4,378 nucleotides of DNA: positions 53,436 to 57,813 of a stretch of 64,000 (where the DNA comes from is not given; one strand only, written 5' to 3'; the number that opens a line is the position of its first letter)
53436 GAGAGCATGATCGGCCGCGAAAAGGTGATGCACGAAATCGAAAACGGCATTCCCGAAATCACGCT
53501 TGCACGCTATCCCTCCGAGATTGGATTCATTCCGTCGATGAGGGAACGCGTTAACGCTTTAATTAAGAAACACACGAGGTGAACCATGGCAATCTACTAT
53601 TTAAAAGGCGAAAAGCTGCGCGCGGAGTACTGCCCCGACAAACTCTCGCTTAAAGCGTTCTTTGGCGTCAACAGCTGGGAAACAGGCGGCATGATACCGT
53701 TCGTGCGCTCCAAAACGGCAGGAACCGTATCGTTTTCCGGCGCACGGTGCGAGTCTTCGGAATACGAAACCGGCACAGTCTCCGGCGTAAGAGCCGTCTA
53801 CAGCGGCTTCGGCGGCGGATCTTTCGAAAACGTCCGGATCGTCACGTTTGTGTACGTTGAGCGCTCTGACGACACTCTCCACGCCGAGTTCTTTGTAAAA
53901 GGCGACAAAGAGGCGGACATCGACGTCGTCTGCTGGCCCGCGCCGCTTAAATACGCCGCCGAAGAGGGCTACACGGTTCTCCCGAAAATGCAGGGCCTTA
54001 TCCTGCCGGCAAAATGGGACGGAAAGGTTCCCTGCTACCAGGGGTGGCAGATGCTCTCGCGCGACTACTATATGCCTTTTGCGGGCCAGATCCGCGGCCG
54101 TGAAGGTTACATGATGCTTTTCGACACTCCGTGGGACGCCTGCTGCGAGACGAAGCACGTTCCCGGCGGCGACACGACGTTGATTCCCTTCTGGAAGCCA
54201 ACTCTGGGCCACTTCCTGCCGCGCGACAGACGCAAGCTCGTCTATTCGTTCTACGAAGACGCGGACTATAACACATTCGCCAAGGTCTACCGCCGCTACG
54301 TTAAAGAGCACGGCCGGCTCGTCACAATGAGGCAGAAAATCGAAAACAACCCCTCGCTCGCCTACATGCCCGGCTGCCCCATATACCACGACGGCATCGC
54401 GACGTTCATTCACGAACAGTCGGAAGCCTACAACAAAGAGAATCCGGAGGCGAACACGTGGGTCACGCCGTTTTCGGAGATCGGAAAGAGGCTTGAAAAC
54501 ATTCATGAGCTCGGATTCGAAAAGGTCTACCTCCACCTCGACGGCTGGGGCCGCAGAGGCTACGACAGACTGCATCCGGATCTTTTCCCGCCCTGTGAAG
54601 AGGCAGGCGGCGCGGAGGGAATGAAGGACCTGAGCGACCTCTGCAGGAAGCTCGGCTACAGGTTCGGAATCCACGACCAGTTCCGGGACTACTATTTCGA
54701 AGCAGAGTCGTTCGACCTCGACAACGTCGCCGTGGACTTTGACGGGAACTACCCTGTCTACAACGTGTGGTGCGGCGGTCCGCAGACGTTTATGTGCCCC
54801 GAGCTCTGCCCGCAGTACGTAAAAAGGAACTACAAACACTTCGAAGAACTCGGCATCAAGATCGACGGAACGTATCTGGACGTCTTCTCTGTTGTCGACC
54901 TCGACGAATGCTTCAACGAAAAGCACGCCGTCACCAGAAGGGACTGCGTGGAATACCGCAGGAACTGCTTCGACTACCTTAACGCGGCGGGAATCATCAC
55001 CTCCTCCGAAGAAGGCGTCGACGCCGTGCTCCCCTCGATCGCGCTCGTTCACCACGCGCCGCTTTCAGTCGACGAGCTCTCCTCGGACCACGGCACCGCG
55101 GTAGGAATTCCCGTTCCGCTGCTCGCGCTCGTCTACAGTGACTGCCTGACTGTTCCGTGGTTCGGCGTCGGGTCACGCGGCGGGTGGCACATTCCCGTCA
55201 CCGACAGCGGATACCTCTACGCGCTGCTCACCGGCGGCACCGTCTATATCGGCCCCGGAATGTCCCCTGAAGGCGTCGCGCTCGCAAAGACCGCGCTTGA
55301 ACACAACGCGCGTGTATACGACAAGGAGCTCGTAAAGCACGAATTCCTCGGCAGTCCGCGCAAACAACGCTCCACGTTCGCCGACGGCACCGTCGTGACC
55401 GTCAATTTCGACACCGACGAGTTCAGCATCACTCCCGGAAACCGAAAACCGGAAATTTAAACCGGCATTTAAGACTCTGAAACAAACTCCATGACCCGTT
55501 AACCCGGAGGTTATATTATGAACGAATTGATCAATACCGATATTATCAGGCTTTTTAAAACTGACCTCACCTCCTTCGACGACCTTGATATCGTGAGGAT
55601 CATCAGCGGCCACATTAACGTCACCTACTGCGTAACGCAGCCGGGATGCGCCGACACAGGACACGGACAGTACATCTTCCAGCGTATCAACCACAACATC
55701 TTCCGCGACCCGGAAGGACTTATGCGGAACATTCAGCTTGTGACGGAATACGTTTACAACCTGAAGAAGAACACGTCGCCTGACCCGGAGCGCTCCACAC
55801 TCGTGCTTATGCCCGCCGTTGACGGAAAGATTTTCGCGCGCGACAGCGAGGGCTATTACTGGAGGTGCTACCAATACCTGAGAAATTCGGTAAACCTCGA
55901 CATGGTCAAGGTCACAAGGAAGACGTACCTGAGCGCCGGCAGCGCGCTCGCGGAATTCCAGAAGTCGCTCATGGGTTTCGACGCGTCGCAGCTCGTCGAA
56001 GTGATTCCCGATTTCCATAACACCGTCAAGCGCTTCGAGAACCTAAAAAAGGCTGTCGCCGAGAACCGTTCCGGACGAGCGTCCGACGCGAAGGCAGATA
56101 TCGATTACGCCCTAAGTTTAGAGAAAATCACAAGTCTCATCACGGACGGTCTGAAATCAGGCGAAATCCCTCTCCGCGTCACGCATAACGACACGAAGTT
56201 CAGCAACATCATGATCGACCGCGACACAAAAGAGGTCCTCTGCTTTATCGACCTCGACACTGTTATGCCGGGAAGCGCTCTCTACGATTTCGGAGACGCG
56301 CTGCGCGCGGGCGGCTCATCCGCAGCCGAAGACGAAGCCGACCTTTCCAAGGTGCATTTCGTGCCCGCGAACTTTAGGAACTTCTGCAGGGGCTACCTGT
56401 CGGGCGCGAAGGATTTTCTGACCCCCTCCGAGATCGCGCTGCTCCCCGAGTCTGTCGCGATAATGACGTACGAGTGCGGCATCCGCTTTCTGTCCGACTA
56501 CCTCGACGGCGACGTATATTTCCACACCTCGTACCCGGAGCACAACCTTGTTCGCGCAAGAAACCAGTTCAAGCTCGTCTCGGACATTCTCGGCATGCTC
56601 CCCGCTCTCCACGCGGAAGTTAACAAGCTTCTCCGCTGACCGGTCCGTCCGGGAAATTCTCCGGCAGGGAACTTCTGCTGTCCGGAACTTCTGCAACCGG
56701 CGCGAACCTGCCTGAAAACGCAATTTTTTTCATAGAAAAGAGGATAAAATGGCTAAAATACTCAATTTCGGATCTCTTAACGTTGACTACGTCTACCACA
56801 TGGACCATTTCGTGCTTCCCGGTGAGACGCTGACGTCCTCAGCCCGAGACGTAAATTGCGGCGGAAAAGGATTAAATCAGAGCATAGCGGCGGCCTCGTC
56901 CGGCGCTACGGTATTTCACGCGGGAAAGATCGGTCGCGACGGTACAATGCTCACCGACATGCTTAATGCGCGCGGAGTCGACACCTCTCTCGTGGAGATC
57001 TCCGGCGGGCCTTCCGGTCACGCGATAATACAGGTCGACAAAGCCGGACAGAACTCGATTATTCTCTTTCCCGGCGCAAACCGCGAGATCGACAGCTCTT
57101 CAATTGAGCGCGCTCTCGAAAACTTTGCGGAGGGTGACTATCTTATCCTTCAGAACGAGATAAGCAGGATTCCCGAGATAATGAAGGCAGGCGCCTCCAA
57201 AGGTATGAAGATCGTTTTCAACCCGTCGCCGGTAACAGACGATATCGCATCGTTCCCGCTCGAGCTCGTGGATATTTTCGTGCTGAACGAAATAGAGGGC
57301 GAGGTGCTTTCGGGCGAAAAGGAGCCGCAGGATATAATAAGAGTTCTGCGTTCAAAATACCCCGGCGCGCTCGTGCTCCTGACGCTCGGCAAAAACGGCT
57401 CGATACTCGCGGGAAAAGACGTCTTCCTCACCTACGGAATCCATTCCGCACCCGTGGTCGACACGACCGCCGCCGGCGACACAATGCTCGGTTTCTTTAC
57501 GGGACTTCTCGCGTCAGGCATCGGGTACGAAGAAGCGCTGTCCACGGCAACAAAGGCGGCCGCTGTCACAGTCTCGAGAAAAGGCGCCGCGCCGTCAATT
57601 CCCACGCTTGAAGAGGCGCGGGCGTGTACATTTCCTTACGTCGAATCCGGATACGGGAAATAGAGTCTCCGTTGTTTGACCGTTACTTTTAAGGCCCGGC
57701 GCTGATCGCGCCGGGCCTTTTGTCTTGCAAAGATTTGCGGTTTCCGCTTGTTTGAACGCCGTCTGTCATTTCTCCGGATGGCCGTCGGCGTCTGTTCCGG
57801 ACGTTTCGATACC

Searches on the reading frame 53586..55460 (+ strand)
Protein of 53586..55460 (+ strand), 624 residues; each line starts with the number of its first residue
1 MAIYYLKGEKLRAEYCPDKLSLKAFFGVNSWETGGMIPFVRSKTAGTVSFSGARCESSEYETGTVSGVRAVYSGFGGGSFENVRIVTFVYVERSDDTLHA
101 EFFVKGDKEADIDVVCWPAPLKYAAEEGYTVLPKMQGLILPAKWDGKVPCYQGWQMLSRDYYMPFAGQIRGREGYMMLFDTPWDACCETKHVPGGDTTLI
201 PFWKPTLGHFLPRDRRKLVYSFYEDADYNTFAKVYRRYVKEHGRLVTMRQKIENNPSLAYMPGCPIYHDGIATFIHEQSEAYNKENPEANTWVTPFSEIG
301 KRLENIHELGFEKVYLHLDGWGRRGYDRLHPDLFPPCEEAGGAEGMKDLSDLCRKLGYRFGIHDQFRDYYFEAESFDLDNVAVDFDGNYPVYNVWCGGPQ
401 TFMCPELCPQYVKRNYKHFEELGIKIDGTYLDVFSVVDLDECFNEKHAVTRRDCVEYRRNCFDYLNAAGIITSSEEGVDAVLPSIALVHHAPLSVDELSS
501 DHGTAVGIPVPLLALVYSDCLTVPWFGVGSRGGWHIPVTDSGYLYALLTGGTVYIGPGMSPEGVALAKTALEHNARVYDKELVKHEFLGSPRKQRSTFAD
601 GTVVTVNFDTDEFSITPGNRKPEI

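Call 24: search_protein_families(library=pfam, max_evalue=0.00001, proteins=[window:53586-55460:+])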
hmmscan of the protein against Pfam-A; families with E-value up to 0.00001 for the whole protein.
window:53586-55460:+ (624 aa): 1 family
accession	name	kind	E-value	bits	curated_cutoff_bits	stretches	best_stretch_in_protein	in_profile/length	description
PF18952.6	DUF5696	-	7.3e-23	81.4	25.6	1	215-495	196-471/612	Family of unknown function (DUF5696)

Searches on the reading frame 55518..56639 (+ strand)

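Call 24: search_protein_families(library=pfam, max_evalue=0.00001, proteins=[window:55518-56639:+])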
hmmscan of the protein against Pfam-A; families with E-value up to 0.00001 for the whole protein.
window:55518-56639:+ (373 aa): 1 family
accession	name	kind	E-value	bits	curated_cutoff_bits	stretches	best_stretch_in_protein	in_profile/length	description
PF01636.29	APH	-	5.2e-13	49.7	23.2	1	107-272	64-219/239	Phosphotransferase enzyme family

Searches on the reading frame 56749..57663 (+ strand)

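Call 24: search_protein_families(library=pfam, max_evalue=0.00001, proteins=[window:56749-57663:+])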
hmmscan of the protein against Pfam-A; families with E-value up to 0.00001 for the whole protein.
window:56749-57663:+ (304 aa): 1 family
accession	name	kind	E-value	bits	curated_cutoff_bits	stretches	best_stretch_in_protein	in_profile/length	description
PF00294.29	PfkB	-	8.7e-43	147.2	25.8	1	1-286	1-301/302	pfkB family carbohydrate kinase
